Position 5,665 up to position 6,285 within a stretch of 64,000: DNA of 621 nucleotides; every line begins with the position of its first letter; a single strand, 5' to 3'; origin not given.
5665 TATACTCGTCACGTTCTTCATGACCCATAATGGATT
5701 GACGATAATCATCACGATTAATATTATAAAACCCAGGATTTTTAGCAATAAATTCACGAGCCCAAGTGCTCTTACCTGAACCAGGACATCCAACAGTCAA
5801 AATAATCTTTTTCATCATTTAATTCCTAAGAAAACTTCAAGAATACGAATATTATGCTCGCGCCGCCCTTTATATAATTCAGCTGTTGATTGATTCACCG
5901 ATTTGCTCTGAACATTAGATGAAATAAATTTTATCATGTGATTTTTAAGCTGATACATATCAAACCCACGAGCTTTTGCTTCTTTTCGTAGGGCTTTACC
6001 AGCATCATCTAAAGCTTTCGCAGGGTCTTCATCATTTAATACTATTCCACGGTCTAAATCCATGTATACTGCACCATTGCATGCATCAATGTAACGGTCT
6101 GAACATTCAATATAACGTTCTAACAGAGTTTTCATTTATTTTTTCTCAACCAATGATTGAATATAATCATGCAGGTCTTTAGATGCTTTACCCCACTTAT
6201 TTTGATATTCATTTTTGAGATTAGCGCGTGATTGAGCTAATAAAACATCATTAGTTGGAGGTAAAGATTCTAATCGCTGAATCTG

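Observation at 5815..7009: Four small ORFs between pseT and alc, including a lipoprotein and a membrane-anchored coiled-coil protein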

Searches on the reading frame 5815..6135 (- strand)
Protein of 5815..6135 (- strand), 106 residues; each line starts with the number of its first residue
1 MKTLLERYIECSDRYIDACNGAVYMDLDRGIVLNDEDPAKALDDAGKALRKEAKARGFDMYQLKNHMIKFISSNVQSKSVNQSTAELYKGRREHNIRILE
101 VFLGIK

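Call 7: search_protein_families(library=pfam, proteins=[window:5815-6135:-], max_evalue=0.1)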
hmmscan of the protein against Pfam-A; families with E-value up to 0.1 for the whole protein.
window:5815-6135:- (106 aa): 1 family
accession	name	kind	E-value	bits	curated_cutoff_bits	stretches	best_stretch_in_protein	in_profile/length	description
PF10073.14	GapR_DNA-bd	-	0.017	15.2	22.6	1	39-89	19-68/72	GapR-like, DNA-binding domain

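Call 8: search_protein_families(library=phrogs, proteins=[window:5815-6135:-], max_evalue=0.01)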
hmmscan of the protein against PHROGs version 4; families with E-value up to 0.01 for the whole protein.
window:5815-6135:- (106 aa): 1 family
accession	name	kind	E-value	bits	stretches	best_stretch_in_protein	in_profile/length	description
phrog_2364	-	unknown function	5.7e-58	194.7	1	1-106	1-105/105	-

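Call 9: search_protein_families(library=ncbifam, proteins=[window:5815-6135:-], max_evalue=0.1)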
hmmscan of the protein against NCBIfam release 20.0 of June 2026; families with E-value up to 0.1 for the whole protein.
window:5815-6135:- (106 aa): 0 families

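Call 14: search_dna_similar(query=window:5815-6135:-, collection=phages, mode=protein, max_rows=40, rows=spread)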
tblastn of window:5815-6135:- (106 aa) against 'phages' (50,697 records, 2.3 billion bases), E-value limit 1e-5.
Records with a match: 703; places in all: 703; records where one place covers at least 80% of the query: 703.
Best place of each record, by identity: >=99% 20; 95-99% 263; 90-95% 7; 80-90% 152; 60-80% 214; <60% 47.
By first word of the organism name: Escherichia 523; Shigella 78; Enterobacteria 40; Yersinia 25; Salmonella 12; Citrobacter 6; Tequatrovirus 5; Phage 3; phage 3; Serratia 2; and 5 more.
By host as written in the record: Escherichia coli 231; - 80; Escherichia coli O157:H7 22; Shigella sp. 21; Escherichia coli str. K-12 substr. MG1655 16; Escherichia coli K-12 15; Escherichia coli B 14; Yersinia pseudotuberculosis 14; and 152 more.
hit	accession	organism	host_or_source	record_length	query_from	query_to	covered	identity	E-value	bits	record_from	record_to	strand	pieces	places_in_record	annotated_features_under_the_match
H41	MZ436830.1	Escherichia phage JK1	Escherichia coli DH5a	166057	1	106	100%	100.0%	3e-56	192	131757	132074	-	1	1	hypothetical protein | polynucleotide 5'-kinase and 3'-phosphatase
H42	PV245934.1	Escherichia phage sutha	Escherichia coli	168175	1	106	100%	99.1%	2e-55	189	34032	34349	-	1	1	hypothetical protein | polynucleotide kinase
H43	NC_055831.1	Phage NBEco003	-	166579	1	106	100%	98.1%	2e-55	189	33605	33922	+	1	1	hypothetical protein | polynucleotide kinase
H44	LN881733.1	Escherichia phage slur08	Escherichia coli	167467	1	106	100%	98.1%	2e-55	189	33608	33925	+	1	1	hypothetical protein (x2)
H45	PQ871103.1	Escherichia phage vB_Eco_ZCEC15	Escherichia coli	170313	1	106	100%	98.1%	2e-55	189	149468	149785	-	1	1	hypothetical protein | polynucleotide kinase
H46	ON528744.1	Shigella phage ESh34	Shigella sp.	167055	1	106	100%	97.2%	8e-55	187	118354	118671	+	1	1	none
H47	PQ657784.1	Escherichia phage EPIMRB01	Escherichia coli ATCC 25922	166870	1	106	100%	97.2%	1e-54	187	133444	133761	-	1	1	hypothetical protein | polynucleotide kinase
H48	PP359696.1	Escherichia phage Ge15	Escherichia coli str. K-12 substr MG1655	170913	1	106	100%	97.2%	1e-54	187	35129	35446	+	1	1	hypothetical protein | ribosome_binding_site | polynucleotide kinase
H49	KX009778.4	Escherichia phage UFV-AREG1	Escherichia coli O157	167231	1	106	100%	96.2%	8e-55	187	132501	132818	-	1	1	hypothetical protein | pseT: AAA family ATPase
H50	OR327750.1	Escherichia phage KK4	Escherichia coli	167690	1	106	100%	96.2%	4e-54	186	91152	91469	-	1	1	hypothetical protein (x2) | 3'-phosphatase, 5'-polynucleotide kinase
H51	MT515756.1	Yersinia phage PYps55T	Yersinia pseudotuberculosis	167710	1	106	100%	96.2%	9e-54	184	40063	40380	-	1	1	hypothetical protein (x2) | 3'-phosphatase, 5'-polynucleotide kinase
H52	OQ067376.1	Escherichia phage a51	Escherichia coli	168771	1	106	100%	96.2%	9e-54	184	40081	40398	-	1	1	hypothetical protein (x2) | polynucleotide kinase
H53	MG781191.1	Escherichia phage vB_EcoM-fHoEco02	Escherichia coli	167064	1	106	100%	96.2%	2e-53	184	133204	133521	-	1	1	hypothetical protein (x2) | pseT: polynucleotide kinase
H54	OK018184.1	Shigella phage CT01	Shigella flexneri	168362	1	106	100%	96.2%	4e-53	183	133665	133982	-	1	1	hypothetical protein (x2) | polynucleotide kinase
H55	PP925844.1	Escherichia phage Elenatom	Escherichia coli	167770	1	106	100%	95.3%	1e-53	184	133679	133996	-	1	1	hypothetical protein (x2) | polynucleotide kinase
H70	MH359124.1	Escherichia phage SF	Escherichia coli O157:H7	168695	1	106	100%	64.2%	6e-28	111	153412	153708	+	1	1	hypothetical protein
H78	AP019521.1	Escherichia phage KIT01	Escherichia coli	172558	1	106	100%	52.8%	1e-20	90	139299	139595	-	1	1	hypothetical protein (x2) | polynucleotide 5'-kinase and 3'-phosphatase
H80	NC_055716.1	Yersinia phage fHe-Yen9-01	Yersinia enterocolitica serotype O:9 ...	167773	1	105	99%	37.7%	8e-6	48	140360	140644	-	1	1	hypothetical protein (x2)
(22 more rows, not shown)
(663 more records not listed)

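Call 19: find_homologous_proteins(query=window:5815-6135:-, max_evalue=0.001)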
Query window:5815-6135:- (106 aa): 44 proteins with E <= 0.001 among 44 candidates.
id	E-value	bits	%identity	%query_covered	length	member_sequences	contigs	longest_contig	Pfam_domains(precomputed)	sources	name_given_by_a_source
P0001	2.6e-61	222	97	100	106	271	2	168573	-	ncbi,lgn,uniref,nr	ncbi:hypothetical protein Sf25_gp75 [Shigella phage Sf25]|uniref:Uncharacterized protein n=1 Tax=Shi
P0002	7.3e-61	220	96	100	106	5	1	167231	-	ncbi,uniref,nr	ncbi:hypothetical protein BI043_gp185 [Escherichia phage UFV-AREG1]|uniref:Uncharacterized protein n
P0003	7.6e-59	214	94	100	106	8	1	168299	-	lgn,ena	-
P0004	8.2e-58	210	94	100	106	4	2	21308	-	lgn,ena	-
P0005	6.4e-55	201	90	100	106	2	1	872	-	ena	-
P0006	1.1e-47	178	86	100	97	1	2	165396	-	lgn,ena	-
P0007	2.8e-45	170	78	100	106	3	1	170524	-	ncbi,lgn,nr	ncbi:hypothetical protein EcWhh1_43 [Escherichia phage EcWhh-1]|nr:hypothetical protein EcWhh1_43 [E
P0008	1.3e-42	162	80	100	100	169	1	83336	-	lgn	-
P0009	1.8e-38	148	67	100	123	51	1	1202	-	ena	-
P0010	4.0e-38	147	72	100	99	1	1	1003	-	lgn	-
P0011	3.7e-37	144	66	100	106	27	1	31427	-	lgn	-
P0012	1.2e-35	139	77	91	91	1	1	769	-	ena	-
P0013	3.3e-34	135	68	100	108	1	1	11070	-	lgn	-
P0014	2.4e-33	132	66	100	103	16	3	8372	-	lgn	-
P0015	3.7e-33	131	68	100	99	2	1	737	-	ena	-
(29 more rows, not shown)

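Call 27: predict_structure(alignment_id=A2)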
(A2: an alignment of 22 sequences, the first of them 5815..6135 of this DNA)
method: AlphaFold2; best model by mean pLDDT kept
length: 106 residues; sequences in the alignment: 22
mean_pLDDT: 88.4   pTM: 0.80
mean pLDDT of the five models: 88.4, 88.3, 88.1, 87.9, 87.4
residues with pLDDT >= 90: 79; 70-90: 11; 50-70: 3; < 50: 13
segments of 3 or more residues with pLDDT < 50: 23-35
pLDDT, mean of each block of 10 residues (from residue 1): 98 88 48 64 97 98 98 94 96 98 95
secondary structure, 60 per line:
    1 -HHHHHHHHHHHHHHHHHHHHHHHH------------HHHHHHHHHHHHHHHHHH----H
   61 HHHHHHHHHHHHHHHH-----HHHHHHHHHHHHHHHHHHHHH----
elements in order: H2-25 H38-55 H60-76 H82-102

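Call 29: search_protein_representatives(alignment_id=A2)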
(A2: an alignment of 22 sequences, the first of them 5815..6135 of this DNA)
Query: 22 sequences, 103 profile positions. Proteins with E-value up to 0.001 (for the whole library): 7; up to 1e-10: 4; up to 1e-30: 1. The best 7 are listed.
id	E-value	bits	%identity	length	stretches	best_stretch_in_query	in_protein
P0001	3.4e-52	190.8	-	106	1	1-103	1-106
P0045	1.6e-15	73.1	-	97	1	1-102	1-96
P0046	7.3e-15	70.9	-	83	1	1-61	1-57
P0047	5.3e-11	58.5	-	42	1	1-45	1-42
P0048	6.3e-07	45.4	-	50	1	1-56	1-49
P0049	5.8e-04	35.9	-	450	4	28-93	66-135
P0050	9.3e-04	35.2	-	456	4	32-67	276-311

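Call 48: get_annotated_region(hit=H70, flank=2500)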
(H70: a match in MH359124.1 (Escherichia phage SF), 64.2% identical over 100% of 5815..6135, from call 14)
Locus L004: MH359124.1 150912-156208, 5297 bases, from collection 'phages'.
description: Escherichia phage SF, complete genome.
organism: Escherichia phage SF (NCBI taxid 2234080)
taxonomy: Viruses; Duplodnaviria; Heunggongvirae; Uroviricota; Caudoviricetes; Straboviridae; Tevenvirinae; Mosigvirus; Mosigvirus sf
host: Escherichia coli O157:H7; source: raw sewage; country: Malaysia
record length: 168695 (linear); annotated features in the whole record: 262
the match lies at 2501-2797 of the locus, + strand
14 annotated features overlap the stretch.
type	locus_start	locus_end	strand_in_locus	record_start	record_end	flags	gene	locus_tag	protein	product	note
CDS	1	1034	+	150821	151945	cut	-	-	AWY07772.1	RNA ligase I tail fiber attachment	-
CDS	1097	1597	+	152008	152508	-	-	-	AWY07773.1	inhibitor of host transcription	-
CDS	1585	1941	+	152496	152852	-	-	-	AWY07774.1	hypothetical protein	-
CDS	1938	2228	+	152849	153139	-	-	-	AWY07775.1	hypothetical protein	-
CDS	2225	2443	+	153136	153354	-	-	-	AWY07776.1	hypothetical protein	-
CDS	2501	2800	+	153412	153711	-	-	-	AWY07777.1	hypothetical protein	-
CDS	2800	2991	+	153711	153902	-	-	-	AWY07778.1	hypothetical protein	-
CDS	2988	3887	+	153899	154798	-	-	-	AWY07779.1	putative polynucleotide 5'-kinase and 3'-phosphatase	-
CDS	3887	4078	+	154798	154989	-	-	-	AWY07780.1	hypothetical protein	-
CDS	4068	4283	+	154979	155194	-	-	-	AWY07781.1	hypothetical protein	-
CDS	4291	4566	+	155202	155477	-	-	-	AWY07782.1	hypothetical protein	-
CDS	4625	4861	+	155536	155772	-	-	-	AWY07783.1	hypothetical protein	-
CDS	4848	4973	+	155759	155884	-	-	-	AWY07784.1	hypothetical protein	-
CDS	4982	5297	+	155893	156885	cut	-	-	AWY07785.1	hypothetical protein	-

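Call 49: get_annotated_region(hit=H78, flank=2500)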
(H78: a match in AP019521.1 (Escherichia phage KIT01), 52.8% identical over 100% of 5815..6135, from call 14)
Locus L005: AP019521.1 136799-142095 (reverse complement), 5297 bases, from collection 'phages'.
description: Escherichia phage KIT01 DNA, complete genome.
organism: Escherichia phage KIT01 (NCBI taxid 2382092)
taxonomy: Viruses; Duplodnaviria; Heunggongvirae; Uroviricota; Caudoviricetes; Straboviridae; Tevenvirinae; Dhakavirus
host: Escherichia coli; source: soil from free range chicken farm; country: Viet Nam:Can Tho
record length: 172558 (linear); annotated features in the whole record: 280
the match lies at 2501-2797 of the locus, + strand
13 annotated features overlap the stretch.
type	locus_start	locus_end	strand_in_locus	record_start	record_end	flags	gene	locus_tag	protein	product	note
CDS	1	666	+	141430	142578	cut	-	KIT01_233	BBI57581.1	RNA ligase 1 and tail fiber attachment catalyst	rnlA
CDS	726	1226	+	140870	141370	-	-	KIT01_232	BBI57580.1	inhibitor of host transcription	alc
CDS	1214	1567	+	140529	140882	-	-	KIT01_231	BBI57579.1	hypothetical protein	pseT.3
CDS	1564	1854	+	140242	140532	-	-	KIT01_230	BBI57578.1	hypothetical protein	pseT.2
CDS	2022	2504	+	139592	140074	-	-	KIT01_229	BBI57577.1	hypothetical protein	-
CDS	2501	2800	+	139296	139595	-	-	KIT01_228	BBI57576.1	hypothetical protein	-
CDS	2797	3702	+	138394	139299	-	-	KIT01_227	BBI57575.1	polynucleotide 5'-kinase and 3'-phosphatase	pseT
CDS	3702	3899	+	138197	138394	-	-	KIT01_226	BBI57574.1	hypothetical protein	cd.4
CDS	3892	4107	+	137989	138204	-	-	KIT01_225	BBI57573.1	hypothetical protein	-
CDS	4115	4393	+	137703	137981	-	-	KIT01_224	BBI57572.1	hypothetical protein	cd.3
CDS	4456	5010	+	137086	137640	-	-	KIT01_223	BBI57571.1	hypothetical protein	-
CDS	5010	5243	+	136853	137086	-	-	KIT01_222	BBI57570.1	hypothetical protein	cd.2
CDS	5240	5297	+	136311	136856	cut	-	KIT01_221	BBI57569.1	dCMP deaminase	cd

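Call 50: get_annotated_region(hit=H80, flank=2500)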
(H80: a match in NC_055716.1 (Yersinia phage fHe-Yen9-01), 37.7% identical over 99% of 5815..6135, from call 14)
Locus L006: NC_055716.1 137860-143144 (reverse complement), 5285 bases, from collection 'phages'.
description: Yersinia phage fHe-Yen9-01, complete genome.
organism: Yersinia phage fHe-Yen9-01 (NCBI taxid 1965363)
taxonomy: Viruses; Duplodnaviria; Heunggongvirae; Uroviricota; Caudoviricetes; Straboviridae; Tevenvirinae; Tegunavirus; Tegunavirus fheyen901
host: Yersinia enterocolitica serotype O:9 strain Ruokola/71; source: -; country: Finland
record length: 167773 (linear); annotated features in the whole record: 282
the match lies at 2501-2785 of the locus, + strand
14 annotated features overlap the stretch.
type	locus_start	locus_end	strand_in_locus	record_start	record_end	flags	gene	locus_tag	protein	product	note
CDS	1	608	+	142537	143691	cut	-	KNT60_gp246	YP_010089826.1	RNA ligase and tail fiber protein attachment catalyst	gp247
CDS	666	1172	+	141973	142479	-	-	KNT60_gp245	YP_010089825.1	inhibitor of host transcription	gp246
CDS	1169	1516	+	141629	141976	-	-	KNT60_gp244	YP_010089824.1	Rz-like spanin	gp245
CDS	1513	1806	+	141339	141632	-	-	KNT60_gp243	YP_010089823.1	Rz-like spanin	gp244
CDS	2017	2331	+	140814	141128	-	-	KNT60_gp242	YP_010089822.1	hypothetical protein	gp243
CDS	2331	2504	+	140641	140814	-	-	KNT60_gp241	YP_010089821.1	hypothetical protein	gp242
CDS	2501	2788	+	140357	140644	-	-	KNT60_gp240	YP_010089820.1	hypothetical protein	gp241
CDS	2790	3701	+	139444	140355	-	-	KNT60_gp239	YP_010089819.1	polynucleotide kinase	gp240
CDS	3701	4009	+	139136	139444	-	-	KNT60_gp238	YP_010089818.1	hypothetical protein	gp239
CDS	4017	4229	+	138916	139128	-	-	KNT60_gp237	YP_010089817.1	hypothetical protein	gp238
CDS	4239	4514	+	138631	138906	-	-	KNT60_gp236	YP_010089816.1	hypothetical protein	gp237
CDS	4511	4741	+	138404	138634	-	-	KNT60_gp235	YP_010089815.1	hypothetical protein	gp236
CDS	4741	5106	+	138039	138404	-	-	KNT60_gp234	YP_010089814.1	hypothetical protein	gp235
CDS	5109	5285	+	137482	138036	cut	-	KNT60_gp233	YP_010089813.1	dCMP deaminase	gp234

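Call 54: fold_search(model_id=the predicted structure, library=viral)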
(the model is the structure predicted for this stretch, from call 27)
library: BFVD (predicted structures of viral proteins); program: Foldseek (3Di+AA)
matches with E <= 10: 59; with E <= 0.001: 2
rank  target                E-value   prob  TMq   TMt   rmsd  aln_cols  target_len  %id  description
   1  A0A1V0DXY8            2.4e-06  1.00  0.82  0.91   2.3       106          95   36  Uncharacterized protein [Yersinia phage fHe-Yen9-01]
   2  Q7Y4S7                4.6e-06  1.00  0.67  0.90   2.1        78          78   68  Uncharacterized protein RB69ORF231c [Escherichia phage RB69]
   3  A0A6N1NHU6            1.4e+00  0.13  0.27  0.07  17.4       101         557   10  Peptidase inhibitor I9 [Tupanvirus deep ocean]
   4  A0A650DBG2            1.7e+00  0.25  0.40  0.16  12.6       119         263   11  (no name in the UniProt tables at hand)
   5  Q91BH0                1.9e+00  0.16  0.37  0.12   7.2       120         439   14  Apoptotic suppressor protein [Spodoptera litura multicapsid nucleopolyhedrovirus]
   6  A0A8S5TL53            2.1e+00  0.28  0.43  0.43   8.8       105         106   14  Uncharacterized protein [Siphoviridae sp. ct9Dg3]
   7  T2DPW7                2.8e+00  0.54  0.59  0.63   3.7       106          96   13  Uncharacterized protein [Escherichia phage SSL-2009a]
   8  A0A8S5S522            2.8e+00  0.15  0.38  0.27   8.8       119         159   14  Uncharacterized protein [Siphoviridae sp. ctmP938]
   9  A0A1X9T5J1            2.8e+00  0.12  0.30  0.20  12.3        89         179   12  Putative metyltransferase protein [Ranid herpesvirus 3]
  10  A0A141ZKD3            3.1e+00  0.11  0.33  0.14   8.4       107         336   15  (no name in the UniProt tables at hand)
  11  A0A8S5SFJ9            3.5e+00  0.09  0.36  0.09  21.1       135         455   10  Uncharacterized protein [Myoviridae sp. ctyhJ29]
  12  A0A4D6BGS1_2          3.5e+00  0.03  0.22  0.03  13.6       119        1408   16  (no name in the UniProt tables at hand)
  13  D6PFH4                4.1e+00  0.04  0.21  0.13  21.0       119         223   13  (no name in the UniProt tables at hand)
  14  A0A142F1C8            5.1e+00  0.12  0.40  0.40   9.5       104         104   12  Membrane-bound protein [Bacillus phage Shbh1]
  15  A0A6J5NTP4            5.1e+00  0.09  0.32  0.18  20.4       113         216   17  Uncharacterized protein [uncultured Caudovirales phage]
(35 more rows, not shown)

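Call 61: search_dna_similar(query=P0014, collection=phages, mode=protein, max_rows=60, rows=best)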
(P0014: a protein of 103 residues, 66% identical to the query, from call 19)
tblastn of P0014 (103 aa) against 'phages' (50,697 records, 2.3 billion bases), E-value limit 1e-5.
Records with a match: 707; places in all: 707; records where one place covers at least 80% of the query: 707.
Best place of each record, by identity: 90-95% 7; 80-90% 4; 60-80% 329; <60% 367.
By first word of the organism name: Escherichia 523; Shigella 78; Enterobacteria 40; Yersinia 29; Salmonella 12; Citrobacter 6; Tequatrovirus 5; Phage 3; phage 3; Pseudomonas 2; and 5 more.
By host as written in the record: Escherichia coli 231; - 80; Escherichia coli O157:H7 22; Shigella sp. 21; Escherichia coli str. K-12 substr. MG1655 16; Escherichia coli K-12 15; Yersinia pseudotuberculosis 14; Escherichia coli B 14; and 152 more.
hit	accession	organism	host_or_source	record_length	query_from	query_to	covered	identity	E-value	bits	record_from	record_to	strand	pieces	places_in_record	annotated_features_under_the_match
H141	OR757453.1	Escherichia phage BYEP01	Escherichia coli BYEC05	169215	1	103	100%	94.2%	1e-58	198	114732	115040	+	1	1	hypothetical protein (x3)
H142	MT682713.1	Escherichia phage vB_EcoM_Ozark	-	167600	1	103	100%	94.2%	4e-58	197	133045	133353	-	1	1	hypothetical protein | 3'-phosphatase, 5'-polynucleotide kinase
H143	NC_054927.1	Escherichia phage vB_EcoM_Ozark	-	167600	1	103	100%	94.2%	4e-58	197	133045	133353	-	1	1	hypothetical protein | polynucleotide kinase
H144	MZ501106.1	Escherichia phage TadeuszReichstein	Escherichia coli K-12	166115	1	103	100%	94.2%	5e-58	196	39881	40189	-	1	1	putative homing endonuclease | hypothetical protein | polynucleotide kinase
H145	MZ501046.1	Escherichia phage AdolfPortmann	Escherichia coli K-12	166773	1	103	100%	93.2%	3e-57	194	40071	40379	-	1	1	putative homing endonuclease | hypothetical protein | polynucleotide kinase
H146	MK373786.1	Escherichia phage vB_EcoM_R5505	Escherichia coli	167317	1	103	100%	93.2%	3e-57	194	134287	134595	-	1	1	hypothetical protein (x2) | putative polynucleotide kinase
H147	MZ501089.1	Escherichia phage KarlGJung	Escherichia coli K-12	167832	1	103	100%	93.2%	3e-57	194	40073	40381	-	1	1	putative homing endonuclease | hypothetical protein | polynucleotide kinase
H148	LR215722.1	Yersinia phage fPS-2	-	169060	1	103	100%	86.4%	4e-43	154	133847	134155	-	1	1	g214c: Phage protein | g215c: Phage protein | g213c: 3'-phosphatase, 5'-polynucleotide kinase, phage-associated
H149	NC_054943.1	Yersinia phage fPS-2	-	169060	1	103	100%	86.4%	4e-43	154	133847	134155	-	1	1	g214c: Phage protein | g215c: Phage protein | g213c: polynucleotide kinase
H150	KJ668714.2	Escherichia phage vB_EcoM_112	Escherichia coli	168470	1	103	100%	85.6%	2e-41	149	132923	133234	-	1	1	hypothetical protein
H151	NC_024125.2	Escherichia phage vB_EcoM_112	Escherichia coli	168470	1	103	100%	85.6%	2e-41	149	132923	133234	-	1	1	hypothetical protein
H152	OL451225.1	Escherichia phage P896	Escherichia coli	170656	1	103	100%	72.9%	4e-41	148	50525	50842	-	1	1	hypothetical protein (x2) | 3'-phosphatase, 5'-polynucleotide kinase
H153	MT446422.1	Escherichia virus TH57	Escherichia coli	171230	1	103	100%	72.9%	4e-41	148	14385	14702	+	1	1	record has no annotation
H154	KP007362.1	Escherichia phage vB_EcoM_VR26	Escherichia coli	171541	1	103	100%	72.9%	4e-41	148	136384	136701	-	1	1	hypothetical protein (x2) | pseT: polynucleotide kinase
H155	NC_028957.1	Escherichia phage vB_EcoM_VR26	Escherichia coli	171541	1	103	100%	72.9%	4e-41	148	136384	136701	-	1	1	hypothetical protein (x2) | pseT: polynucleotide kinase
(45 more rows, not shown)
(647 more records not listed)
